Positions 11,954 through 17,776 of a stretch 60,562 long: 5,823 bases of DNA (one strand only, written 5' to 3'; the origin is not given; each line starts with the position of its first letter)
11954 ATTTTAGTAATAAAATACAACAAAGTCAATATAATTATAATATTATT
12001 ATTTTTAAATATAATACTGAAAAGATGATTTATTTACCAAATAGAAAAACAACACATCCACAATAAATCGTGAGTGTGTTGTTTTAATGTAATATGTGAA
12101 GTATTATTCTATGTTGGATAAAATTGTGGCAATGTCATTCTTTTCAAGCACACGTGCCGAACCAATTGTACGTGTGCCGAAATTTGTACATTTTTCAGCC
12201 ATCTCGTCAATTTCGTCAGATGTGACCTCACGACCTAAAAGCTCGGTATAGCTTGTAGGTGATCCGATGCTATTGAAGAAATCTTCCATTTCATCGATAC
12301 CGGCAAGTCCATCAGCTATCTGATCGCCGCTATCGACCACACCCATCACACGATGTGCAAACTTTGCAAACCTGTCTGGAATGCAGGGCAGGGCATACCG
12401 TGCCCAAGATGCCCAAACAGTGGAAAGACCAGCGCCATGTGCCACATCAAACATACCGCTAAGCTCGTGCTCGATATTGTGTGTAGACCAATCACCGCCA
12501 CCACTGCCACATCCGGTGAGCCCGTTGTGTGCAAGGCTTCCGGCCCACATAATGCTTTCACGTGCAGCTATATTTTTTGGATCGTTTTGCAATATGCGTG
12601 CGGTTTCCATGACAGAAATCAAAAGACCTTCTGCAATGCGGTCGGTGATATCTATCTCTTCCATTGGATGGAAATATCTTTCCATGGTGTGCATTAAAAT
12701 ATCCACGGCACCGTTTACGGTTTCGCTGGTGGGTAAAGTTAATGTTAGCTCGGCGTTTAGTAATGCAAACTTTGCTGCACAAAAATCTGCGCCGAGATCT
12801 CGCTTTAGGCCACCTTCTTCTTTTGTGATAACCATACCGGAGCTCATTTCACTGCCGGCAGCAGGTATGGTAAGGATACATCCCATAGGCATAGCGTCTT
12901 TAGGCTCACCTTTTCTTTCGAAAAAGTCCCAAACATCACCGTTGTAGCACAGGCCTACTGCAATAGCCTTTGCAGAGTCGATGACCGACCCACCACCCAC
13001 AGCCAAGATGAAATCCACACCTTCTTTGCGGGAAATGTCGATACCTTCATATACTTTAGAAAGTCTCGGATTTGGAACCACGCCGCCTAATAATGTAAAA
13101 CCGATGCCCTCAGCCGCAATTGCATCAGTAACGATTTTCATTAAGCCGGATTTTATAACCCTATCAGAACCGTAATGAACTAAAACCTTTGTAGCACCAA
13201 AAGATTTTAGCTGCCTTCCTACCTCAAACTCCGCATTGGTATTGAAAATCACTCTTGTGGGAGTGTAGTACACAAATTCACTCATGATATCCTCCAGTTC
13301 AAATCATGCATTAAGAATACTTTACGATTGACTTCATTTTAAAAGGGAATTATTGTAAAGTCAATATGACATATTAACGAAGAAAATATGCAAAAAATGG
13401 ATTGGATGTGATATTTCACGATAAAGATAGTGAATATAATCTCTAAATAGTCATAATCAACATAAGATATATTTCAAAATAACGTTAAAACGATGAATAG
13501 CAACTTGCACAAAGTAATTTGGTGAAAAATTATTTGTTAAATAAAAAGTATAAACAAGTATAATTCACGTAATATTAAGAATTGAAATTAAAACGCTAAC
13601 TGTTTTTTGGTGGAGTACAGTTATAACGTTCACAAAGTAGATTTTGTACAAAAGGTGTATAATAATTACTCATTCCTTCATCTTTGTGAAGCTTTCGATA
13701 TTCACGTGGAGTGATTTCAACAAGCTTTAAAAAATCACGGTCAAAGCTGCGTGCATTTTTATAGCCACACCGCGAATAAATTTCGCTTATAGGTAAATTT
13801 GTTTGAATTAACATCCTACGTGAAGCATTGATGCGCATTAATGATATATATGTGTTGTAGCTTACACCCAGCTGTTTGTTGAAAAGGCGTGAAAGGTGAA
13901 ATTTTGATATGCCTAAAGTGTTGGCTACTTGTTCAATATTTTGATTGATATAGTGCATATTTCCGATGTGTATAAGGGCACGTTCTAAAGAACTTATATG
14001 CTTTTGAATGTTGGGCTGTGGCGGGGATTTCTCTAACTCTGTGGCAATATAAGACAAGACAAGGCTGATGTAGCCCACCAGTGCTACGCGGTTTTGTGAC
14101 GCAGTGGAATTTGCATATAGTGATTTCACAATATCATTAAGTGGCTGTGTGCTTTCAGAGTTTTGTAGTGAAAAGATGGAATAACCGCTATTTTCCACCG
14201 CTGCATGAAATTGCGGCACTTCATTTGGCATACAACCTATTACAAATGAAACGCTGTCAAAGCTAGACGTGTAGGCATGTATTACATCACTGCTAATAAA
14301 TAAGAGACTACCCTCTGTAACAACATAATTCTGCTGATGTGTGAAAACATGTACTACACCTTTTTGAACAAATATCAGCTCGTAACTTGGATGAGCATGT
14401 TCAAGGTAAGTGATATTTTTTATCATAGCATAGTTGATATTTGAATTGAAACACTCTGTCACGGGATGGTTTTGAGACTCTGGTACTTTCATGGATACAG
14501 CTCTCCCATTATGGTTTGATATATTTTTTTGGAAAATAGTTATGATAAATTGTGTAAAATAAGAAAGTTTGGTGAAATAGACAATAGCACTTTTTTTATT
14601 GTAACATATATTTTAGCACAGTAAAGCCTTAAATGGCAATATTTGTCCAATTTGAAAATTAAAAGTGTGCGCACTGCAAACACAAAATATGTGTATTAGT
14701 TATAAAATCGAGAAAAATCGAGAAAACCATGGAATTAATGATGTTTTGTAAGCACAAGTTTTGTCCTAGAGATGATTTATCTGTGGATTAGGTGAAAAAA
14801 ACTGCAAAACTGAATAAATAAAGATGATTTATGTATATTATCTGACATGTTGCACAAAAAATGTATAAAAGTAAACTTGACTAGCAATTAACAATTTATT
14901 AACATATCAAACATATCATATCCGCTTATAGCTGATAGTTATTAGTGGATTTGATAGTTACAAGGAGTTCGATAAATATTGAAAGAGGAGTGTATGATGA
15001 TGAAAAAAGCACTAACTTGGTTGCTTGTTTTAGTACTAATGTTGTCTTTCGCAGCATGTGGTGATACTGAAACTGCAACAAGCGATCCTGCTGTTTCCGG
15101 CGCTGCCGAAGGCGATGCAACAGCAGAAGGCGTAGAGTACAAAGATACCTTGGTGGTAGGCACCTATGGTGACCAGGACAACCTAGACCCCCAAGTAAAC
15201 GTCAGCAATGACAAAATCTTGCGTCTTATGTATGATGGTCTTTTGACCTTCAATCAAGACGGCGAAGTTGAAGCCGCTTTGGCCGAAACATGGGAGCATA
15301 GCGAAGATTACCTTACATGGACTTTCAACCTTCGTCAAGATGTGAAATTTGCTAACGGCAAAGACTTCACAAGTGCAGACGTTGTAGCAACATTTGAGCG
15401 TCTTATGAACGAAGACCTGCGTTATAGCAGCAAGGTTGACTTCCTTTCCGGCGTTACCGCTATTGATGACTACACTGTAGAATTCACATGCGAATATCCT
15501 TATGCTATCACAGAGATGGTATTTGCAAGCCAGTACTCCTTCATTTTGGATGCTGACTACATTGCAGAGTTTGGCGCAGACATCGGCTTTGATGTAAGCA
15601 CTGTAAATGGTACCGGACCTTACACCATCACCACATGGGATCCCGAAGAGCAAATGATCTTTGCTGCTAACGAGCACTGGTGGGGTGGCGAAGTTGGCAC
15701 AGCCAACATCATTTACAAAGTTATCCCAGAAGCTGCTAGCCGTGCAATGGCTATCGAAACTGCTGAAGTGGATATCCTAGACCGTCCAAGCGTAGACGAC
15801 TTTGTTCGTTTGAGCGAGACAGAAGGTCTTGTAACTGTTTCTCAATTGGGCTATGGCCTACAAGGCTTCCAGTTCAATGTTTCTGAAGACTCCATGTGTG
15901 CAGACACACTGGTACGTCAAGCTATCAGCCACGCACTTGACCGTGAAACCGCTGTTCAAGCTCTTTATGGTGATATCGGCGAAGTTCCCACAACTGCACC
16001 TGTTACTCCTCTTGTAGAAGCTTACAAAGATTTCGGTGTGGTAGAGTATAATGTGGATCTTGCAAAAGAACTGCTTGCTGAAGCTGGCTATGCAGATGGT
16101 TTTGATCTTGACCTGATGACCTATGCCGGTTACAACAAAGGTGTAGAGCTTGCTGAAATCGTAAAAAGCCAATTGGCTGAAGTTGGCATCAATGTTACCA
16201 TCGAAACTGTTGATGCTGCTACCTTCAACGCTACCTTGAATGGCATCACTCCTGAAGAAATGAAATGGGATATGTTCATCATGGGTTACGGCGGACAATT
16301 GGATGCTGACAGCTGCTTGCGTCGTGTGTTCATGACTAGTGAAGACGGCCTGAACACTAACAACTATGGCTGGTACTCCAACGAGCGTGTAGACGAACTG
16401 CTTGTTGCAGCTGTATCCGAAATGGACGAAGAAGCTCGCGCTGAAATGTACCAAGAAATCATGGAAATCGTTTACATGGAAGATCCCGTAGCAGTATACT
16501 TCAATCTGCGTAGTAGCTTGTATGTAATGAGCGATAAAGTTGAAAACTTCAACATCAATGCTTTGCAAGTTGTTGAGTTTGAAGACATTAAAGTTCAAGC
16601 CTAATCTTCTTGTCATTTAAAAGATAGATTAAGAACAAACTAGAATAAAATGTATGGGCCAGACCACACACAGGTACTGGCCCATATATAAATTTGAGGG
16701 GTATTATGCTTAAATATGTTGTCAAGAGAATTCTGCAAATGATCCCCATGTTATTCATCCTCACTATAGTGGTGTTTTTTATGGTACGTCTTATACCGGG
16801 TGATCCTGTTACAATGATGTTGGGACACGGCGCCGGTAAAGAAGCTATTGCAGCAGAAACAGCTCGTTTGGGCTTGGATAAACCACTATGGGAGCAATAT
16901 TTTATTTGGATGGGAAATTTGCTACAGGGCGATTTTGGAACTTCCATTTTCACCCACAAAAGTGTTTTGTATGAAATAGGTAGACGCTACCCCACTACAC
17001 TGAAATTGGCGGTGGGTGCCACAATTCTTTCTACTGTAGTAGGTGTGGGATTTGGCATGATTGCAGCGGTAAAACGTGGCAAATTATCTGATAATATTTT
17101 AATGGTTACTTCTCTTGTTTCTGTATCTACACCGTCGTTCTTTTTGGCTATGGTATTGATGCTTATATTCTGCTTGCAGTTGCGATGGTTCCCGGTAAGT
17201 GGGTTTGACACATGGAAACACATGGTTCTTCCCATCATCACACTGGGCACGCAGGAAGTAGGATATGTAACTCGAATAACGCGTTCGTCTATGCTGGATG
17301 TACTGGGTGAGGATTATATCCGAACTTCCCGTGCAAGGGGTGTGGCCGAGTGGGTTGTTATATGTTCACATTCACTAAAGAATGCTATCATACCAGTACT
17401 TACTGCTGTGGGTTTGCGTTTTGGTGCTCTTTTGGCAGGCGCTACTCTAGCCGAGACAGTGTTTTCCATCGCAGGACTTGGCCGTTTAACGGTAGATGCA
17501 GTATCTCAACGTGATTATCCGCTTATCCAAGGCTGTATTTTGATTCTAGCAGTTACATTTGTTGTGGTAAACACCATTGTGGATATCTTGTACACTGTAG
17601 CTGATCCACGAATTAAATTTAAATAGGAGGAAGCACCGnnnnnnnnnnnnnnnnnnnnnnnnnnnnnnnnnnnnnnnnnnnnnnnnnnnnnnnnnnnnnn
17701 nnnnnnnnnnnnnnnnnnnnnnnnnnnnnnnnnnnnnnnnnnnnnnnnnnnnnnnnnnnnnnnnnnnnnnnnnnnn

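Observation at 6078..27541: AraC-flanked transport/catabolic locus with amplified paralogs and no recognisable substrate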

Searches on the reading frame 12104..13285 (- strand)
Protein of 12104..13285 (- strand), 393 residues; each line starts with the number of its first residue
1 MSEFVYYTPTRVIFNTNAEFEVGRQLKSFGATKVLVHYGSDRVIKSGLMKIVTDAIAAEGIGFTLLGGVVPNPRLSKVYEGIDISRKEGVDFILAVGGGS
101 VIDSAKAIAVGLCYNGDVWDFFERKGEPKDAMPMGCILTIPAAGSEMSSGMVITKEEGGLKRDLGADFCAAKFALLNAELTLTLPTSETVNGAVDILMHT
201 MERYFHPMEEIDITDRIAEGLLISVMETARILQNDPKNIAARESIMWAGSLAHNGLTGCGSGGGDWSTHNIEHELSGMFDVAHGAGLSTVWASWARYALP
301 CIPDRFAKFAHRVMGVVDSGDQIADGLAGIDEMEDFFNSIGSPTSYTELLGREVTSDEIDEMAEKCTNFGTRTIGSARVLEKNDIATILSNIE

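Call 3: search_protein_families(library=pfam, proteins=[window:12104-13285:-])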
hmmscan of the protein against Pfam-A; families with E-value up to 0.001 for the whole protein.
window:12104-13285:- (393 aa): 3 families
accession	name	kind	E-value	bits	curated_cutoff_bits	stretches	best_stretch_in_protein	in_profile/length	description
PF00465.25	Fe-ADH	-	4.1e-41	140.8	31.3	1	9-177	1-167/168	Iron-containing alcohol dehydrogenase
PF25137.1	ADH_Fe_C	-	1.1e-25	91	27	1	189-390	1-191/194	Fe-containing alcohol dehydrogenase family, C-terminal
PF13685.12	Fe-ADH_2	-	2.5e-08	34.5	28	1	14-110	2-95/149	Iron-containing alcohol dehydrogenase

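Call 6: search_protein_families(library=ncbifam, proteins=[window:12104-13285:-], max_evalue=0.00001)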
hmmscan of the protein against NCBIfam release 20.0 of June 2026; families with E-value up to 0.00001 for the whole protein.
window:12104-13285:- (393 aa): 14 families
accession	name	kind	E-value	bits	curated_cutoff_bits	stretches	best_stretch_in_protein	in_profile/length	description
NF011717.0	PRK15138.1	equivalog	2.9e-70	237.3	645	1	1-378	1-372/387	alcohol dehydrogenase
NF053866.1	CholDhdGbsBBac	equivalog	1.3e-43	149.1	550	1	8-389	14-387/392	choline dehydrogenase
NF041833.1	Fe_ADH_ErcA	equivalog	7.9e-42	143.7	550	1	11-388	10-377/382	alcohol dehydrogenase-like regulatory protein ErcA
NF050025.1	SulfAcetaldRedSarD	equivalog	9.5e-33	113.6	700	1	4-365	3-357/385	sulfoacetaldehyde reductase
NF007911.0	PRK10624.1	equivalog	1.9e-30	106.1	537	1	15-389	14-378/382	lactaldehyde reductase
TIGR02638.1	lactal_redase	equivalog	6.9e-30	104.1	523.15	1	26-368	24-359/379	lactaldehyde reductase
NF007363.0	PRK09860.1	equivalog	5.6e-26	91.6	581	1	2-352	2-346/383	L-threonine dehydrogenase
NF058672.1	4HyButDHCUPNE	equivalog_domain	1.2e-25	90.5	500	1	10-366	8-352/378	4-hydroxybutyrate dehydrogenase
NF010378.0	PRK13805.1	equivalog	4.6e-22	77.7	951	1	8-298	461-757/872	bifunctional acetaldehyde-CoA/alcohol dehydrogenase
TIGR03405.1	Phn_Fe-ADH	equivalog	6.6e-21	74.5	423.7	1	6-322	1-311/355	iron-containing alcohol dehydrogenase PsrA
TIGR04266.1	NDMA_methanol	equivalog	4e-20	72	625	1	11-319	18-323/420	NDMA-dependent methanol dehydrogenase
NF011998.0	PRK15454.1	equivalog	6e-20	71.3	556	1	22-308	40-320/395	ethanolamine utilization ethanol dehydrogenase EutG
NF041822.1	daptide_DH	equivalog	5.6e-12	45.2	300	1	88-290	53-266/363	daptide-type RiPP biosynthesis dehydogenase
NF006941.0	PRK09423.1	subfamily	4.2e-07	29.1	336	0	5-110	4-105/367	glycerol dehydrogenase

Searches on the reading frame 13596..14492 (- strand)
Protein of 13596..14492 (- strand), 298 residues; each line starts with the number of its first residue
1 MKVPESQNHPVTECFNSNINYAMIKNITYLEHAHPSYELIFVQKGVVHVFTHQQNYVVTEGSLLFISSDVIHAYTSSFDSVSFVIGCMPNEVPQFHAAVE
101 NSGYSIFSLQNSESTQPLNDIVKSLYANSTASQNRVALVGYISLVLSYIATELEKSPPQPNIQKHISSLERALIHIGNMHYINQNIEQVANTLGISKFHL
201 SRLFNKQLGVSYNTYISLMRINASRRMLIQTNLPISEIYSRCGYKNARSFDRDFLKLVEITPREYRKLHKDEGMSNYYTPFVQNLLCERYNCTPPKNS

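Call 3: search_protein_families(library=pfam, proteins=[window:13596-14492:-])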
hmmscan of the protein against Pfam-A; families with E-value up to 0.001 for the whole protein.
window:13596-14492:- (298 aa): 4 families
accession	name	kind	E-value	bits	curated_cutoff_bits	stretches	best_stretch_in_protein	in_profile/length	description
PF12833.13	HTH_18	-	5.4e-21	75.1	33.6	1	190-267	2-79/80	Helix-turn-helix domain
PF02311.25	AraC_binding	-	4.8e-14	52.7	21.1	1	28-133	15-122/135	AraC-like ligand binding domain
PF00165.29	HTH_AraC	-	7.7e-14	51.9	26.6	2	183-216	8-41/42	Bacterial regulatory helix-turn-helix proteins, AraC family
PF07883.17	Cupin_2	-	7e-06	26.1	27.2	1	31-78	13-60/70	Cupin domain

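Call 6: search_protein_families(library=ncbifam, proteins=[window:13596-14492:-], max_evalue=0.00001)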
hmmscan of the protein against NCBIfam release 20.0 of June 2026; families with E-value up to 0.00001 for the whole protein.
window:13596-14492:- (298 aa): 25 families
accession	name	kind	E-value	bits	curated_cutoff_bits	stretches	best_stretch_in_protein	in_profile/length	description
NF047455.1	TF_Staph_AryK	equivalog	8.1e-20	70.6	850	1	37-275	23-265/759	transcriptional regulator AryK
NF047788.1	TransRegPocR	equivalog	5.3e-18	65.3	500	1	159-272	181-294/296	transcriptional regulator PocR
NF007860.0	PRK10572.1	equivalog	2.2e-17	62.9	208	1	41-270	54-286/292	arabinose operon transcriptional regulator AraC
NF010025.2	PRK13500.1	equivalog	2.1e-15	57.1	525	1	29-270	31-279/282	HTH-type transcriptional activator RhaR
NF010028.0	PRK13503.1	equivalog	1.4e-13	50.9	288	1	28-268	27-272/278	HTH-type transcriptional activator RhaS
NF010026.0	PRK13501.1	equivalog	1.4e-13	50.7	363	1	195-267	204-276/290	HTH-type transcriptional activator RhaR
NF010027.0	PRK13502.1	equivalog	2e-13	50.5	384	1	29-270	31-279/282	HTH-type transcriptional activator RhaR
NF007693.0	PRK10371.1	equivalog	1.5e-12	47.3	253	1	133-272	168-303/309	transcriptional regulator MelR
TIGR04094.1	adjacent_YSIRK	equivalog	2.8e-12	46.3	200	1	163-266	280-383/383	YSIRK-targeted surface antigen transcriptional regulator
NF052371.1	TransRegGbdRPseu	equivalog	2.1e-11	43.5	480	1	185-276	243-334/365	choline metabolism transcriptional regulator GbdR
NF006902.0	PRK09393.1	equivalog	2.2e-11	43.6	425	1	176-270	229-323/327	transcriptional regulator FtrA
NF012144.2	ramA_TF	equivalog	3.7e-11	43.4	180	1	185-269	23-107/108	RamA family antibiotic efflux transcriptional regulator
NF049968.1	QhpR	equivalog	8.3e-11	41.6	250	1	178-266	197-284/284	AraC-like transcriptional regulator QhpR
NF008564.0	PRK11511.1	equivalog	1.2e-10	41.6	202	1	185-281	27-122/127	MDR efflux pump AcrAB transcriptional activator MarA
NF012198.0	MarA_TF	equivalog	1.3e-10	41.5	250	1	185-281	27-122/124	MDR efflux pump AcrAB transcriptional activator MarA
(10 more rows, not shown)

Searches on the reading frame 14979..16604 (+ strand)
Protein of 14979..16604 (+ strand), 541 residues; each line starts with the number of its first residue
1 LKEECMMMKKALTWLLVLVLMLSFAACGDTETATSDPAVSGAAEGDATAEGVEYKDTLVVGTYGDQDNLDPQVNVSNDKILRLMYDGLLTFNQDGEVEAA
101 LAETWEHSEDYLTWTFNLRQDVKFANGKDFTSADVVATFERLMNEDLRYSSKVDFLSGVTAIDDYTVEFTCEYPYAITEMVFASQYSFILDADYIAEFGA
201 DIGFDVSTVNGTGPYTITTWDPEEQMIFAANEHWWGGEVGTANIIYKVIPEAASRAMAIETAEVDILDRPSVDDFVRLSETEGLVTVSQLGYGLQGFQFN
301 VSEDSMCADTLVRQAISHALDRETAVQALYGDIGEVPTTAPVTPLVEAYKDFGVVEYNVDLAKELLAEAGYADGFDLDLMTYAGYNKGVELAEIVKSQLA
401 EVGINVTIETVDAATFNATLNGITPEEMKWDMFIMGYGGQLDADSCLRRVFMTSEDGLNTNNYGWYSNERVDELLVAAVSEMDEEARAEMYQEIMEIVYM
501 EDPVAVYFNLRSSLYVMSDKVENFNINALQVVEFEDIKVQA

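Call 3: search_protein_families(library=pfam, proteins=[window:14979-16604:+])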
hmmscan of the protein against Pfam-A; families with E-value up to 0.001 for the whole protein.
window:14979-16604:+ (541 aa): 1 family
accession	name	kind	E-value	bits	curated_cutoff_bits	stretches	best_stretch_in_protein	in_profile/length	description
PF00496.27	SBP_bac_5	-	1.6e-85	287.9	32.4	1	96-446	1-356/368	Bacterial extracellular solute-binding proteins, family 5 Middle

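Call 6: search_protein_families(library=ncbifam, proteins=[window:14979-16604:+], max_evalue=0.00001)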
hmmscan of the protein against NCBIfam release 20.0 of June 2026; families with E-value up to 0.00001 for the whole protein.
window:14979-16604:+ (541 aa): 12 families
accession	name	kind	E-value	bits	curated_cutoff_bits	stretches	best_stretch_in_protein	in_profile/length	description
TIGR02294.1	nickel_nikA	equivalog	2.1e-51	175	393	1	55-528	5-490/501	nickel ABC transporter substrate-binding protein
NF011942.0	PRK15413.1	equivalog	2e-47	162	594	1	67-537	42-509/512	glutathione ABC transporter substrate-binding protein GsiB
NF043070.1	DppA_dipep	equivalog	5.2e-45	154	1005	1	56-539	29-534/535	dipeptide ABC transporter periplasmic-binding protein DppA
NF045468.1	Opp5A_nikA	equivalog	4.1e-44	150.9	600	1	62-527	24-475/488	nickel ABC transporter substrate-binding protein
NF045467.1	Opp4A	equivalog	5.2e-42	143.8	650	1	25-533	2-550/556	oligopeptide ABC transporter substrate-binding protein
NF047575.1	opine_bind_CntA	exception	1.8e-36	125.8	800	1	13-501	8-496/535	staphylopine-dependent metal ABC transporter substrate-binding lipoprotein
NF011689.0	PRK15109.1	equivalog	8.6e-34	117.1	560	1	45-515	29-512/547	ABC transporter substrate-binding protein SapA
NF011684.0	PRK15104.1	equivalog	1.3e-25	90.1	947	2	52-145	33-129/543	oligopeptide ABC transporter substrate-binding protein OppA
TIGR04028.1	SBP_KPN_01854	hypoth_equivalog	4e-22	78.5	468.5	1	80-537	26-506/509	TIGR04028 family ABC transporter substrate-binding protein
NF007287.0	PRK09755.1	equivalog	8.6e-14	51.2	1098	1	63-508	40-502/535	ABC transporter substrate-binding protein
NF010149.0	PRK13626.1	equivalog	3.6e-13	49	476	1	62-256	126-311/552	HTH-type transcriptional regulator SgrR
NF043077.1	MMSYN1_0169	equivalog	2.8e-08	32.7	650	1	76-129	60-113/896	oligopeptide ABC transporter substrate-binding protein OppA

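Call 58: search_solved_structures(query=window:14979-16604:+, max_evalue=1e-20)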
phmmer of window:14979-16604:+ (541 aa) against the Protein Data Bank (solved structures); distinct sequences matched with E-value up to 1e-20: 56.
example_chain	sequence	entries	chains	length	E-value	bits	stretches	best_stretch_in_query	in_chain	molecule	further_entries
5u4o_A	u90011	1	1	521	1.2e-65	225.6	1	8-526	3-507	ABC transporter substrate-binding protein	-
3tpa_A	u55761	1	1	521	5.5e-44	154.2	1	82-528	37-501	Heme-binding protein A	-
6ofq_A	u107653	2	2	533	1.3e-43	152.9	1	44-506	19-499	Heme-binding protein A / AI-2 binding protein A | Heme-binding protein A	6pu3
1uqw_A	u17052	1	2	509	2.7e-40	142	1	61-504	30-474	PUTATIVE BINDING PROTEIN YLIB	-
3m8u_A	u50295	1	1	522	2.1e-39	139.1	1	82-502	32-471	Heme-binding protein A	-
6hlx_A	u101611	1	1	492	5.2e-39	137.8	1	57-524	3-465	AgaA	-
5f1q_A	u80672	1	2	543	5.6e-38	134.4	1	56-538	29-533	Periplasmic dipeptide transport protein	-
8upi_A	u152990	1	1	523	3.1e-35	125.3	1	62-510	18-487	Peptide ABC transporter substrate-binding protein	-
8z1y_F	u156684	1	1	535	3.8e-35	125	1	54-539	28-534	Dipeptide-binding protein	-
8z1z_F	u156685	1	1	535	4.1e-35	124.9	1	56-539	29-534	Dipeptide-binding protein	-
1dpp_A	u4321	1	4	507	1e-34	123.6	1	57-539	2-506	DIPEPTIDE BINDING PROTEIN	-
1dpe_A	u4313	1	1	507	1.3e-34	123.3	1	57-539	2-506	DIPEPTIDE-BINDING PROTEIN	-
4oet_A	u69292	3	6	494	2e-34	122.7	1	55-505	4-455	Putative peptide ABC-transport system periplasmic peptide-binding protein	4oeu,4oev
6i3g_A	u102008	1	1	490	2.6e-33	118.9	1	74-505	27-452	ABC transporter, substrate-binding protein, family 5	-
1xoc_A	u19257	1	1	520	1.3e-32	116.7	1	56-522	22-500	Oligopeptide-binding protein appA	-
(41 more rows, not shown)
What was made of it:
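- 14979..20452 (+): Module B: complete family-5 ABC importer. Lipoprotein SBP 14979-16604, permeases 16694-17626 and 17639-18475, ATPases 18490-19479 and 19421-20452. Nearest solved SBPs are 5u4o, then the glutathione/dipeptide binders HbpA, GsiB and DppA (call 58).
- The nearest solved SBPs bind glutathione or dipeptides (call 58).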

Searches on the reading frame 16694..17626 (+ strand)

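Call 3: search_protein_families(library=pfam, proteins=[window:16694-17626:+])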
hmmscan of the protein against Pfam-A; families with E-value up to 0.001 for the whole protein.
window:16694-17626:+ (310 aa): 2 families
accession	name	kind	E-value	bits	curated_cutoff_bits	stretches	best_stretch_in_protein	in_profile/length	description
PF00528.27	BPD_transp_1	-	1.3e-44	152.6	26.4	1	117-308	1-183/184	Binding-protein-dependent transport system inner membrane component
PF19300.4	BPD_transp_1_N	-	1.2e-14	54.9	23.8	1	5-106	1-114/114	Binding-prot-dependent transport system membrane comp, N-term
